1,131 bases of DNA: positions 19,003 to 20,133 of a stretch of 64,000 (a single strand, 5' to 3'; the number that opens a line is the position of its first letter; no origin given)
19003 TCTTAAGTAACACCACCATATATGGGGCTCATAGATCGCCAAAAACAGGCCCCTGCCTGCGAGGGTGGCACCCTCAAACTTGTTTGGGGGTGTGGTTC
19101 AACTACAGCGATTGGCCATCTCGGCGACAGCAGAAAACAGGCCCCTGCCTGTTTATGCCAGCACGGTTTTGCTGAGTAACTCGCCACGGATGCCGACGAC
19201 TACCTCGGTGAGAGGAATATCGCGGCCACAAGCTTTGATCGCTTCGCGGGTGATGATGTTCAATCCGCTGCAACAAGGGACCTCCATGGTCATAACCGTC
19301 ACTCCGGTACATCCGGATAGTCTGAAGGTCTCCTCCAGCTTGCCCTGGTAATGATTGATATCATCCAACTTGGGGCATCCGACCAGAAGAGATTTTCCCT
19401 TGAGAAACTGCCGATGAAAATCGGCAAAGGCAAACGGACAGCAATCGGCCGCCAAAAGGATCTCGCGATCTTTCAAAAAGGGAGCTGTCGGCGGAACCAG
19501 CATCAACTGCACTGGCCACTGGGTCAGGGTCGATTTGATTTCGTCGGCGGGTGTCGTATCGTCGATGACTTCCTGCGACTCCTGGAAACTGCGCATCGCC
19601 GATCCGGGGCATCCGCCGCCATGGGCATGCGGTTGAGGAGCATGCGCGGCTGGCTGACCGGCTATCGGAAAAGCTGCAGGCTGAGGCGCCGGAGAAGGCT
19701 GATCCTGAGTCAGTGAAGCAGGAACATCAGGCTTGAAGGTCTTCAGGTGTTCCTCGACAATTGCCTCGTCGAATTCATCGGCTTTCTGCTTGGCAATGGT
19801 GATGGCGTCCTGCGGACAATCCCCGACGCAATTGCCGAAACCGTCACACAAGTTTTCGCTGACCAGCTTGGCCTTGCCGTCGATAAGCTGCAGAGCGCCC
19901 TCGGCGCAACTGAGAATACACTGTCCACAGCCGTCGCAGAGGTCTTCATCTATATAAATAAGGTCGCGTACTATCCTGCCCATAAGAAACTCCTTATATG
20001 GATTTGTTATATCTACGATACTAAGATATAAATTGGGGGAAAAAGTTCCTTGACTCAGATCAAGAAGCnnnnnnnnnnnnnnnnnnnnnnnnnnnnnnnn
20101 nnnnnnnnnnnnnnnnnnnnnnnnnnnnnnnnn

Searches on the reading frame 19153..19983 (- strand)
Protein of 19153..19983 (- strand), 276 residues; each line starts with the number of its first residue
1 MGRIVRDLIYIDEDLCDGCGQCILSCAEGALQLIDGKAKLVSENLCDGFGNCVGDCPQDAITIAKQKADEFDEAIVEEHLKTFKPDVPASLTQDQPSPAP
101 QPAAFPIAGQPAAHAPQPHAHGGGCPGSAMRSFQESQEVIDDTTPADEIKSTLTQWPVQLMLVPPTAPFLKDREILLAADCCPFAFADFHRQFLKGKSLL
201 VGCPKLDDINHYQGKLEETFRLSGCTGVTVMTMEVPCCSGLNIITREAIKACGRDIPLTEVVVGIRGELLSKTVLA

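Call 59: search_protein_families(library=pfam, proteins=[window:19153-19983:-], max_evalue=0.0001)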
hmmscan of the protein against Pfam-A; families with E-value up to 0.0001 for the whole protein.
window:19153-19983:- (276 aa): 5 families
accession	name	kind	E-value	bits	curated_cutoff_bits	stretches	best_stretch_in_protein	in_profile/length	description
PF14697.11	Fer4_21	-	4.6e-08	33.5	35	1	11-62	3-58/59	4Fe-4S dicluster domain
PF00037.32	Fer4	-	6.7e-08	32.5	21.1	1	9-30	1-22/24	4Fe-4S binding domain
PF13237.11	Fer4_10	-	2e-07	31.3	25.5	1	9-57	2-53/53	4Fe-4S dicluster domain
PF12837.12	Fer4_6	-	4.2e-07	30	25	1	9-31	2-24/24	4Fe-4S binding domain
PF13187.11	Fer4_9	-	1.3e-05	25.6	27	1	16-61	2-52/52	4Fe-4S dicluster domain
